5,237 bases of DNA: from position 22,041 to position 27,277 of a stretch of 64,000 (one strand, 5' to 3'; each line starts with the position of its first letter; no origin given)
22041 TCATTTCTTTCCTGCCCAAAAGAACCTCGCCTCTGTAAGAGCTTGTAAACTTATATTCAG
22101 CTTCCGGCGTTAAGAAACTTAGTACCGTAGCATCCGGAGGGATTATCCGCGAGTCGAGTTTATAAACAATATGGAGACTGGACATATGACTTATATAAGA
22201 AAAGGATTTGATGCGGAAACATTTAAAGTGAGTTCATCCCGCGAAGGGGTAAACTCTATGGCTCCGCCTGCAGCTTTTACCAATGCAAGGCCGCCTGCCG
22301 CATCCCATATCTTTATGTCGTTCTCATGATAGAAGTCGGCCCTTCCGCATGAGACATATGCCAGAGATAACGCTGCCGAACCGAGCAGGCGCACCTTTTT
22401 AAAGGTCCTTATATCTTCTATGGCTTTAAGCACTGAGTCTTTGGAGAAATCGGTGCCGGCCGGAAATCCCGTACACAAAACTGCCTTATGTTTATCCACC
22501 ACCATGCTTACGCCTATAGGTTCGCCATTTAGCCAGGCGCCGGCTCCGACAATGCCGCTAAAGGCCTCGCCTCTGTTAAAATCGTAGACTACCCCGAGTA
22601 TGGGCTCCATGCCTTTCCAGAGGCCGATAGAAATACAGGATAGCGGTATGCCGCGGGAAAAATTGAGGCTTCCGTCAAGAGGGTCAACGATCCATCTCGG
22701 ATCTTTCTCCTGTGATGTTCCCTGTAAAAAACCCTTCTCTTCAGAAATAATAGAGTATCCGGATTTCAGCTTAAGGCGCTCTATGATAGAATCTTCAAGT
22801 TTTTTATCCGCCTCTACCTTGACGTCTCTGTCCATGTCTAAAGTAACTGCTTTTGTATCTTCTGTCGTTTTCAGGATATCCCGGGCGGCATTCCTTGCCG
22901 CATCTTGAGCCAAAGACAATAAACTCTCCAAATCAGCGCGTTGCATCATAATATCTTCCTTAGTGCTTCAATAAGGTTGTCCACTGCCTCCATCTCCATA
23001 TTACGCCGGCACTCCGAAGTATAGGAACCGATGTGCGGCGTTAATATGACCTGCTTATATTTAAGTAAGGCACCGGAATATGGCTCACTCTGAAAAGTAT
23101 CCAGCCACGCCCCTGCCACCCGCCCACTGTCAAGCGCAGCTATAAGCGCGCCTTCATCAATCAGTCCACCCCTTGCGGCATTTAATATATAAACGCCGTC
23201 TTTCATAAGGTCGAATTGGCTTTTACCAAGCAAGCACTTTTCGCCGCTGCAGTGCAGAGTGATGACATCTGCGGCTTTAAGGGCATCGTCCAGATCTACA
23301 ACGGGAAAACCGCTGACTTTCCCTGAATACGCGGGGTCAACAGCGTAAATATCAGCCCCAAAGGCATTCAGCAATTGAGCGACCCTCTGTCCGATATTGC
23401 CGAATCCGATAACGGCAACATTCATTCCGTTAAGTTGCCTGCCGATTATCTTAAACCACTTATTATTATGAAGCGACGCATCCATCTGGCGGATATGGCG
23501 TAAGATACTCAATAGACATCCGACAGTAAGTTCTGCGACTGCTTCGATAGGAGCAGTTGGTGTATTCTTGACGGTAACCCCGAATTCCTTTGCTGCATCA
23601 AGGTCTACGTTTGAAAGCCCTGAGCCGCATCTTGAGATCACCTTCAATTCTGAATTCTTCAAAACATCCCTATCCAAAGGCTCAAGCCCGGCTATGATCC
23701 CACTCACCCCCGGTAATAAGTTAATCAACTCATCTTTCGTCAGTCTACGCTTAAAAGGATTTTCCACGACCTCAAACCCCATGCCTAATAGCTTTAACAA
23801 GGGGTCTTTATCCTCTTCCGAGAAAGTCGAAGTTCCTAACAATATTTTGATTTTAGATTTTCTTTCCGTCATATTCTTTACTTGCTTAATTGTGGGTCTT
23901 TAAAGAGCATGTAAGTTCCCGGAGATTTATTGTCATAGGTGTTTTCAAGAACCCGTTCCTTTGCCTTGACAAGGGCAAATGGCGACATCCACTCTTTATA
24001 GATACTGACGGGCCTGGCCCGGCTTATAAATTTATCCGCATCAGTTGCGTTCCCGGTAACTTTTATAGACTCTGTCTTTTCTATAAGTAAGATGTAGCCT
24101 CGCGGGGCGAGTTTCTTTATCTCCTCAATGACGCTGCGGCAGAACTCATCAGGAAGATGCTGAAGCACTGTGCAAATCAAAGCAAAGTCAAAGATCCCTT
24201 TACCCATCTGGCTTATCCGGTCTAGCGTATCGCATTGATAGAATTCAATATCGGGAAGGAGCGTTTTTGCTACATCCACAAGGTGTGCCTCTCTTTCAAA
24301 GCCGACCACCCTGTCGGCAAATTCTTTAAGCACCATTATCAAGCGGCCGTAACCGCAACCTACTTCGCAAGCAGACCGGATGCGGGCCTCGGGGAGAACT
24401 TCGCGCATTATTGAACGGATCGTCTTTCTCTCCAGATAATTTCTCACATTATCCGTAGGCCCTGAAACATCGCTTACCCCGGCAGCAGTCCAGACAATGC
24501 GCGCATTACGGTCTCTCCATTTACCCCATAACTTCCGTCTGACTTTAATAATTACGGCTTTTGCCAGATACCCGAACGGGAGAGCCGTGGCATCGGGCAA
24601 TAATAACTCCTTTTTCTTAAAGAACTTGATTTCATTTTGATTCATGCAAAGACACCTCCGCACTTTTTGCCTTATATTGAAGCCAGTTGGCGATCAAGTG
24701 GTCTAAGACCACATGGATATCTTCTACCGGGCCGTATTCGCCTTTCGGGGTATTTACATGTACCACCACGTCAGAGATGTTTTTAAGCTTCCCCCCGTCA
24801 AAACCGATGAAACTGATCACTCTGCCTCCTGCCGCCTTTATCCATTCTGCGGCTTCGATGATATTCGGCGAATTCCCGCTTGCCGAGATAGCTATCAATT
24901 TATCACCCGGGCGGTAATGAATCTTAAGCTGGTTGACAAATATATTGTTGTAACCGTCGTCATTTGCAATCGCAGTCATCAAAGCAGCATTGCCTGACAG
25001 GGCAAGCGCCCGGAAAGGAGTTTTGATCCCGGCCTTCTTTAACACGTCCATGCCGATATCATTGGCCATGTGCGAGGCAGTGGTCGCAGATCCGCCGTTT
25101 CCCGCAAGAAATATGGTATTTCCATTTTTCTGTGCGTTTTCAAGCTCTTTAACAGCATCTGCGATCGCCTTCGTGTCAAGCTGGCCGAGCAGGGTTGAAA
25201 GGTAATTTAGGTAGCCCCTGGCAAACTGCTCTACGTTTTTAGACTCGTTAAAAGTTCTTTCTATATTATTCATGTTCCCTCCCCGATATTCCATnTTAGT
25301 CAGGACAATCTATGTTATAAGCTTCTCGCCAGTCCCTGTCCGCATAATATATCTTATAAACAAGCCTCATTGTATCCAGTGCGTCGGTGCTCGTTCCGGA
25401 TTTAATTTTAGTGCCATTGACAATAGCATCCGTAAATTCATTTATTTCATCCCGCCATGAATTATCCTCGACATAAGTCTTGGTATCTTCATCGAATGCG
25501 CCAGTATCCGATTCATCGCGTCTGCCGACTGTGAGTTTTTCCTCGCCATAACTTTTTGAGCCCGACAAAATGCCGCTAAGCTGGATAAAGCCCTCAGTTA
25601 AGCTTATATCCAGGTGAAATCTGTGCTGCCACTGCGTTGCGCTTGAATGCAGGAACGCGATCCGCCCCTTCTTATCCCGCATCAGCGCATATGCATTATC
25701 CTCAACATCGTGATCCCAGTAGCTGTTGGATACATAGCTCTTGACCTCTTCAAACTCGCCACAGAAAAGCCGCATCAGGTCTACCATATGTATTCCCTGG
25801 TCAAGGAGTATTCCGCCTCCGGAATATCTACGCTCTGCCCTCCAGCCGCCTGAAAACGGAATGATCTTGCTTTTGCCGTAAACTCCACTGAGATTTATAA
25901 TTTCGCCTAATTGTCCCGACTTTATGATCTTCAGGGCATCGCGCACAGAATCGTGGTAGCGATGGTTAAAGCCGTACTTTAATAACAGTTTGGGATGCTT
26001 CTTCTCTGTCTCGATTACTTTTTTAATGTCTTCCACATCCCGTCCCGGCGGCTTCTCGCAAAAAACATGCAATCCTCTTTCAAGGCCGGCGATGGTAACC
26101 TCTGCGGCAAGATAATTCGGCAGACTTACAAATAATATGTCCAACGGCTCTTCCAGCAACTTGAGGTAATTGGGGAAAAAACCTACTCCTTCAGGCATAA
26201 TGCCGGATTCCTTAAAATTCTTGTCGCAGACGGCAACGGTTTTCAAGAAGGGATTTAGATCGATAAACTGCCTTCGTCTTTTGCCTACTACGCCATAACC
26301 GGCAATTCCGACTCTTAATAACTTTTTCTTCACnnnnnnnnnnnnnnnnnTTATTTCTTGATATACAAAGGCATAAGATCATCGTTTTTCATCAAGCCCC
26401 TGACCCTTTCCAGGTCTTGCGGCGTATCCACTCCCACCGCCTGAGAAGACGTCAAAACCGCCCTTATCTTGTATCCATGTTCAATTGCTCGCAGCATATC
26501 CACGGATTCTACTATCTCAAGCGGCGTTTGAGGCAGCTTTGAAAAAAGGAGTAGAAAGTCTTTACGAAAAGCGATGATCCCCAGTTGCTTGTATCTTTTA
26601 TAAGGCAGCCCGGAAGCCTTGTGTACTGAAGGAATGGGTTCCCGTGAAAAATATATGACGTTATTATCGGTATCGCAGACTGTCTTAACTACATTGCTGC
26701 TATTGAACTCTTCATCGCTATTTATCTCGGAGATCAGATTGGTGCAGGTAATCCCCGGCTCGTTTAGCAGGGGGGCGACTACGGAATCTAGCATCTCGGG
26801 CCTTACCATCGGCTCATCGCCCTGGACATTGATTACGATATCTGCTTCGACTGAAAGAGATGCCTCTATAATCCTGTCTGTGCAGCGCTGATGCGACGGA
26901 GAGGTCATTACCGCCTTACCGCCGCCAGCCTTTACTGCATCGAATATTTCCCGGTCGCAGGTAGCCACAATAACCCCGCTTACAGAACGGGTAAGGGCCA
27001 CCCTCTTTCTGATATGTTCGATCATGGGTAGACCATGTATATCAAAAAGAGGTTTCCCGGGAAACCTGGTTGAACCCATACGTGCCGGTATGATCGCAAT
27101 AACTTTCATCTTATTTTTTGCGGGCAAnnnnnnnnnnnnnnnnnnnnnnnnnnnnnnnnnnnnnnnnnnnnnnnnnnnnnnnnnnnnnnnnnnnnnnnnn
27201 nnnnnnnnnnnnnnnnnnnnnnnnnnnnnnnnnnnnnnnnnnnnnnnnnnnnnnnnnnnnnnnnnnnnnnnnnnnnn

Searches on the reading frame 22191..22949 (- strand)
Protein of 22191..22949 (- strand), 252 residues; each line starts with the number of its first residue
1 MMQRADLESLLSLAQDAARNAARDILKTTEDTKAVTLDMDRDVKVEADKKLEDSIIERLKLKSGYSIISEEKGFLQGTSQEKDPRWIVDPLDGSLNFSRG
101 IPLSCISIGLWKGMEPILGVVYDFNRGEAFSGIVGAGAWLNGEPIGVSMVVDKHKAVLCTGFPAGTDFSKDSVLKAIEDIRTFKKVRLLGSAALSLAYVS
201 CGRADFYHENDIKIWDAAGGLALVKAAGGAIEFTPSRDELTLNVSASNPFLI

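Call 8: search_protein_families(library=pfam, proteins=[window:22191-22949:-], max_evalue=0.00001)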
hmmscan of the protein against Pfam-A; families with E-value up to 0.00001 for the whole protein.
window:22191-22949:- (252 aa): 1 family
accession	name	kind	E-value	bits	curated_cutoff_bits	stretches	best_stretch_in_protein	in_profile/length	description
PF00459.30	Inositol_P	-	1.6e-47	162.7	27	1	6-231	1-235/271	Inositol monophosphatase family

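Call 11: search_protein_families(library=ncbifam, proteins=[window:22191-22949:-], max_evalue=0.00001)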
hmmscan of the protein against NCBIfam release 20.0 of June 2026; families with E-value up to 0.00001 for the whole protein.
window:22191-22949:- (252 aa): 6 families
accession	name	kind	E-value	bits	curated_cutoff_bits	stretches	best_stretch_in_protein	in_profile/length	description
NF009321.0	PRK12676.1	equivalog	4.3e-39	134.2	264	1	6-233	6-228/264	bifunctional fructose-bisphosphatase/inositol-phosphate phosphatase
NF008027.1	PRK10757.1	equivalog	1.9e-33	115.6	332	1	9-250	3-248/267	inositol-1-monophosphatase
TIGR02067.1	his_9_HisN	equivalog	6.9e-28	97.8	275.15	1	11-231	2-221/252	histidinol-phosphatase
TIGR01331.1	bisphos_cysQ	equivalog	1e-21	77.7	228.8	1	15-233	6-226/250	3'(2'),5'-bisphosphate nucleotidase CysQ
NF010678.0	PRK14076.1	equivalog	4.2e-17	62.3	493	1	48-232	46-249/570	bifunctional NADP phosphatase/NAD kinase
NF008182.0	PRK10931.1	equivalog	1.1e-11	44.3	379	1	16-231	7-220/246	3'(2'),5'-bisphosphate nucleotidase CysQ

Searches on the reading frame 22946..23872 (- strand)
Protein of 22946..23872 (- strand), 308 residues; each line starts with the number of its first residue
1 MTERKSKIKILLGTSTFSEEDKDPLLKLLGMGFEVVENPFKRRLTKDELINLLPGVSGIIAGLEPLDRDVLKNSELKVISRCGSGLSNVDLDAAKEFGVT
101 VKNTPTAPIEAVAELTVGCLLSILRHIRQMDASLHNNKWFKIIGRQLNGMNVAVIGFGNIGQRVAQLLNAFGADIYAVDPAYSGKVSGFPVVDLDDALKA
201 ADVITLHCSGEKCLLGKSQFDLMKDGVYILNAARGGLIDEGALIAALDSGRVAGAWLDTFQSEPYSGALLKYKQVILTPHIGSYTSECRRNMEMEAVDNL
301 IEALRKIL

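Call 8: search_protein_families(library=pfam, proteins=[window:22946-23872:-], max_evalue=0.00001)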
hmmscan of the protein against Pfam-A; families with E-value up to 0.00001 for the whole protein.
window:22946-23872:- (308 aa): 3 families
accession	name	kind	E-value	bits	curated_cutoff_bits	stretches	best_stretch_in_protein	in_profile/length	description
PF02826.25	2-Hacid_dh_C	-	2.6e-47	160.9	25.1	1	118-282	2-178/178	D-isomer specific 2-hydroxyacid dehydrogenase, NAD binding domain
PF00389.36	2-Hacid_dh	-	1.7e-22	80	24.6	1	27-305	17-125/134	D-isomer specific 2-hydroxyacid dehydrogenase, catalytic domain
PF00670.27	AdoHcyase_NAD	-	1.7e-07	31.9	27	1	147-231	21-108/162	S-adenosyl-L-homocysteine hydrolase, NAD binding domain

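Call 11: search_protein_families(library=ncbifam, proteins=[window:22946-23872:-], max_evalue=0.00001)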
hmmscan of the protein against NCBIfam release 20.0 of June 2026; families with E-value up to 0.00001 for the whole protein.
window:22946-23872:- (308 aa): 24 families
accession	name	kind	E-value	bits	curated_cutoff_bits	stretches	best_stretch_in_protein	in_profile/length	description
TIGR01327.1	PGDH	equivalog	2e-64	218.3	454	1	40-305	25-302/525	phosphoglycerate dehydrogenase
NF008759.0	PRK11790.1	equivalog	1.1e-45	156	404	1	5-302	9-315/410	phosphoglycerate dehydrogenase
NF009714.1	PRK13243.1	equivalog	2.3e-43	148.8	455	1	63-302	53-311/332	glyoxylate reductase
NF005069.0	PRK06487.1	equivalog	9.7e-39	133.3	448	1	44-299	37-306/320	2-hydroxyacid dehydrogenase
NF006263.0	PRK08410.1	equivalog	2.1e-38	132.5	389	1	66-303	53-306/311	D-2-hydroxyacid dehydrogenase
NF006374.0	PRK08605.1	subfamily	4.8e-38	131.1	356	1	42-304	33-322/332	D-lactate dehydrogenase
NF011938.0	PRK15409.1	equivalog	1.3e-37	129.5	492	1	31-305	21-310/324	glyoxylate/hydroxypyruvate reductase GhrB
NF000492.1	vanH_gen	exception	3.1e-34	118.5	540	1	71-263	62-255/312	D-lactate dehydrogenase VanH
NF005387.0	PRK06932.1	equivalog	2.4e-33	115.5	492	1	65-302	54-307/314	2-hydroxyacid dehydrogenase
NF041369.1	Dhydh_Halo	equivalog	7.5e-32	110.8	400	1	82-293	62-284/305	D-2-hydroxyacid dehydrogenase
NF009127.0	PRK12480.1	equivalog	8.7e-31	107.1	579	1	71-263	65-264/330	D-lactate dehydrogenase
NF001309.0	PRK00257.1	equivalog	7.5e-30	104.1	434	1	62-302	45-276/379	4-phosphoerythronate dehydrogenase PdxB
NF000371.1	vanH_Agroup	exception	2.4e-27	96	700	1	71-291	67-303/322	VanH-A/VanH-Pt family D-lactate dehydrogenase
NF000151.1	vanH-Ac1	exception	2e-25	89.8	750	1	71-263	98-291/351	D-lactate dehydrogenase VanH-Ac1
NF000112.1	vanH-Amyco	exception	1.1e-24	87.4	625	1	73-263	93-284/348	VanH-AOV family D-lactate dehydrogenase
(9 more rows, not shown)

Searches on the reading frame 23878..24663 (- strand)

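Call 8: search_protein_families(library=pfam, proteins=[window:23878-24663:-], max_evalue=0.00001)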
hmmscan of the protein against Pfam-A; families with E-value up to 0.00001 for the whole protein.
window:23878-24663:- (261 aa): 5 families
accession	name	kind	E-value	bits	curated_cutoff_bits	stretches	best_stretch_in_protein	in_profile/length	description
PF13649.12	Methyltransf_25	-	4e-09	37.5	27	1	99-185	2-92/97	Methyltransferase domain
PF08241.18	Methyltransf_11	-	1.5e-08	35.6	21.2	1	100-192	2-94/95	Methyltransferase domain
PF13847.12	Methyltransf_31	-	1.7e-08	34.7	27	1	98-198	7-113/145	Methyltransferase domain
PF13489.12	Methyltransf_23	-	1.2e-07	32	27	1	77-200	5-123/164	Methyltransferase domain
PF08242.18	Methyltransf_12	-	4.5e-06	27.7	30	0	100-185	2-91/98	Methyltransferase domain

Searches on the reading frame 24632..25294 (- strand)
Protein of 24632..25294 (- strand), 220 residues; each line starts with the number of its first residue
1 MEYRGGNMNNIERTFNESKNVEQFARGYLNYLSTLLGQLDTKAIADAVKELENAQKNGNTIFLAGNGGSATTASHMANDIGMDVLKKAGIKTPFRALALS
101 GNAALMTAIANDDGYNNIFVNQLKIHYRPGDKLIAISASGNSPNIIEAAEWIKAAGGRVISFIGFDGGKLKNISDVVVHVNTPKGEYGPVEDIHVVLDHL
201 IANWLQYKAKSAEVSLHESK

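Call 8: search_protein_families(library=pfam, proteins=[window:24632-25294:-], max_evalue=0.00001)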
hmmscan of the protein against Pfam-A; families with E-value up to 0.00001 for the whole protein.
window:24632-25294:- (220 aa): 2 families
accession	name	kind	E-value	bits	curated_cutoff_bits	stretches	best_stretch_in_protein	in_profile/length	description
PF13580.11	SIS_2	-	1.2e-19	71.2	27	1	28-162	2-136/138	SIS domain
PF01380.27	SIS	-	9.4e-07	29.1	25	0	117-186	41-110/131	SIS domain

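Call 11: search_protein_families(library=ncbifam, proteins=[window:24632-25294:-], max_evalue=0.00001)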
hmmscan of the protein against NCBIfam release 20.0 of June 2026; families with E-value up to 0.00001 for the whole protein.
window:24632-25294:- (220 aa): 10 families
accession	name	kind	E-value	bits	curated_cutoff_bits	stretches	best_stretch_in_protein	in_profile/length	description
NF010546.0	PRK13936.1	equivalog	4.8e-29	101.5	276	1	41-204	26-187/197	phosphoheptose isomerase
TIGR00441.1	gmhA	equivalog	3.5e-28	98.6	209.45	1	51-203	4-151/154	D-sedoheptulose 7-phosphate isomerase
NF010547.0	PRK13938.1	equivalog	9.4e-26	90.7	320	1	51-206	38-188/196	D-sedoheptulose 7-phosphate isomerase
NF001628.0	PRK00414.1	equivalog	5.4e-24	84.9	265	1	39-203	25-184/192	D-sedoheptulose 7-phosphate isomerase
NF008138.0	PRK10886.1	equivalog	3.5e-19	69.3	352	1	42-195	25-176/196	DnaA initiator-associating protein DiaA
NF002805.0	PRK02947.1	subfamily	2.9e-11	43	135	1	27-185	6-174/247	sugar isomerase domain-containing protein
TIGR03127.2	RuMP_HxlB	equivalog_domain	1.3e-08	34.9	160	1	128-183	71-126/178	6-phospho-3-hexuloisomerase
NF041755.1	RuMP_HxlAB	equivalog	5e-07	29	500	0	128-184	287-343/391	bifunctional 3-hexulose-6-phosphate synthase/6-phospho-3-hexuloisomerase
NF009222.0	PRK12570.1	subfamily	9.4e-07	28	255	1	43-180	54-189/307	N-acetylmuramic acid 6-phosphate etherase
NF003915.0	PRK05441.1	subfamily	4.2e-06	26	168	1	42-183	46-185/300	N-acetylmuramic acid 6-phosphate etherase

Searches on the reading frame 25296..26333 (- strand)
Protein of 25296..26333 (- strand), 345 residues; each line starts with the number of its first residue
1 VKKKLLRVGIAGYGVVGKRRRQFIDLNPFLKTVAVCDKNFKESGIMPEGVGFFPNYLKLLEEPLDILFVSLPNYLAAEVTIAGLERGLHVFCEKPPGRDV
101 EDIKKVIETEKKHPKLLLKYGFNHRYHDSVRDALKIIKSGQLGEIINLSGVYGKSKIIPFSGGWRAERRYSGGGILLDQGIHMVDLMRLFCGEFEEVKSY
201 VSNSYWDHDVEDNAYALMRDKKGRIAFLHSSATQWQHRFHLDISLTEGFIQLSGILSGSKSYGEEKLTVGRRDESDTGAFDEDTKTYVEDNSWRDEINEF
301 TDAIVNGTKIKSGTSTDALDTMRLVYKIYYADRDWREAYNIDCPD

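Call 8: search_protein_families(library=pfam, proteins=[window:25296-26333:-], max_evalue=0.00001)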
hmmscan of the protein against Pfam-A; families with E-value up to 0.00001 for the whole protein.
window:25296-26333:- (345 aa): 3 families
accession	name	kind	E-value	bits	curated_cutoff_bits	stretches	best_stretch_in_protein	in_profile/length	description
PF22725.1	GFO_IDH_MocA_C3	-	4.6e-23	82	27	1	131-250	2-123/124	GFO/IDH/MocA C-terminal domain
PF01408.29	GFO_IDH_MocA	-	2.8e-17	63.9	24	1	6-117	1-116/120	Oxidoreductase family, NAD-binding Rossmann fold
PF02894.22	GFO_IDH_MocA_C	-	5.6e-12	46.4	22.9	1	136-325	3-203/218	Oxidoreductase family, C-terminal alpha/beta domain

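Call 11: search_protein_families(library=ncbifam, proteins=[window:25296-26333:-], max_evalue=0.00001)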
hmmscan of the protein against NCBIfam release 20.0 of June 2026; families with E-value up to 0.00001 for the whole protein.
window:25296-26333:- (345 aa): 6 families
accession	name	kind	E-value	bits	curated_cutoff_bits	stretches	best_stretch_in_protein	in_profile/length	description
TIGR04380.1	myo_inos_iolG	equivalog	3.6e-23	82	355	1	6-328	2-319/330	inositol 2-dehydrogenase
NF052479.1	LevoglcsnDh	equivalog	2.6e-21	75.8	650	1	63-207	73-218/386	levoglucosan dehydrogenase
NF040723.1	UDP-GlcNAcDh_Arch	equivalog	7.1e-21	75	450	1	6-223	1-208/302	UDP-N-acetylglucosamine 3-dehydrogenase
NF041392.1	XylDh_Gfo6_Halo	equivalog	2.3e-14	52.9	350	1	63-332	82-342/350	D-xylose 1-dehydrogenase Gfo6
NF052679.1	InsChiInosDhIolG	equivalog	4.9e-11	42.2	540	1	6-152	3-155/343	bifunctional inositol 2-dehydrogenase/D-chiro-inositol 1-dehydrogenase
NF008607.0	PRK11579.1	subfamily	6.9e-08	31.9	330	1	5-203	4-201/346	oxidoreductase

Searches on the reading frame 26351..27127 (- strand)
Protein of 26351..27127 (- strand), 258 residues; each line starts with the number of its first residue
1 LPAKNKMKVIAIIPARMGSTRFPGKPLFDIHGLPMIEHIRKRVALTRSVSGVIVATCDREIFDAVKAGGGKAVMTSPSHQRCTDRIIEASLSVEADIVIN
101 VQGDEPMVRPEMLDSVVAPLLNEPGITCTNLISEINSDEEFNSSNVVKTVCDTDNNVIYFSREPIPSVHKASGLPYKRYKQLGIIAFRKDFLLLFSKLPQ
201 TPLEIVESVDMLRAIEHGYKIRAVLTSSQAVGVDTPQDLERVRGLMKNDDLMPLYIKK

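Call 8: search_protein_families(library=pfam, proteins=[window:26351-27127:-], max_evalue=0.00001)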
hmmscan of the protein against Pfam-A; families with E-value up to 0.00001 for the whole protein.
window:26351-27127:- (258 aa): 2 families
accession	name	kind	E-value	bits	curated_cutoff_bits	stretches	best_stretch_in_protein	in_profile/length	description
PF02348.25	CTP_transf_3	-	1.3e-47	162.8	22.6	1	10-221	1-217/217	Cytidylyltransferase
PF12804.13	NTP_transf_3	-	1.5e-06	28.9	27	1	16-124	11-115/160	MobA-like NTP transferase domain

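Call 11: search_protein_families(library=ncbifam, proteins=[window:26351-27127:-], max_evalue=0.00001)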
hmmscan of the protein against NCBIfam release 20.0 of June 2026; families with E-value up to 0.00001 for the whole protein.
window:26351-27127:- (258 aa): 6 families
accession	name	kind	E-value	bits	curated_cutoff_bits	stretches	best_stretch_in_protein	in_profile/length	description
NF009905.0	PRK13368.1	subfamily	3.8e-95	317.8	255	1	7-250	1-242/243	3-deoxy-manno-octulosonate cytidylyltransferase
NF003952.0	PRK05450.1-5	subfamily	1.3e-83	280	193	1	7-249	1-248/250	3-deoxy-manno-octulosonate cytidylyltransferase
NF003950.0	PRK05450.1-3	subfamily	1.3e-63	214.7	234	1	7-248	1-244/248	3-deoxy-manno-octulosonate cytidylyltransferase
NF003948.0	PRK05450.1-1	equivalog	1.1e-60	204.9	281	1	5-248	2-245/248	3-deoxy-manno-octulosonate cytidylyltransferase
TIGR00466.1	kdsB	equivalog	2.5e-51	174.4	155.2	1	7-240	1-241/241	3-deoxy-manno-octulosonate cytidylyltransferase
TIGR03584.1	PseF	equivalog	3.4e-06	26.9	205.7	1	10-77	1-68/222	pseudaminic acid cytidylyltransferase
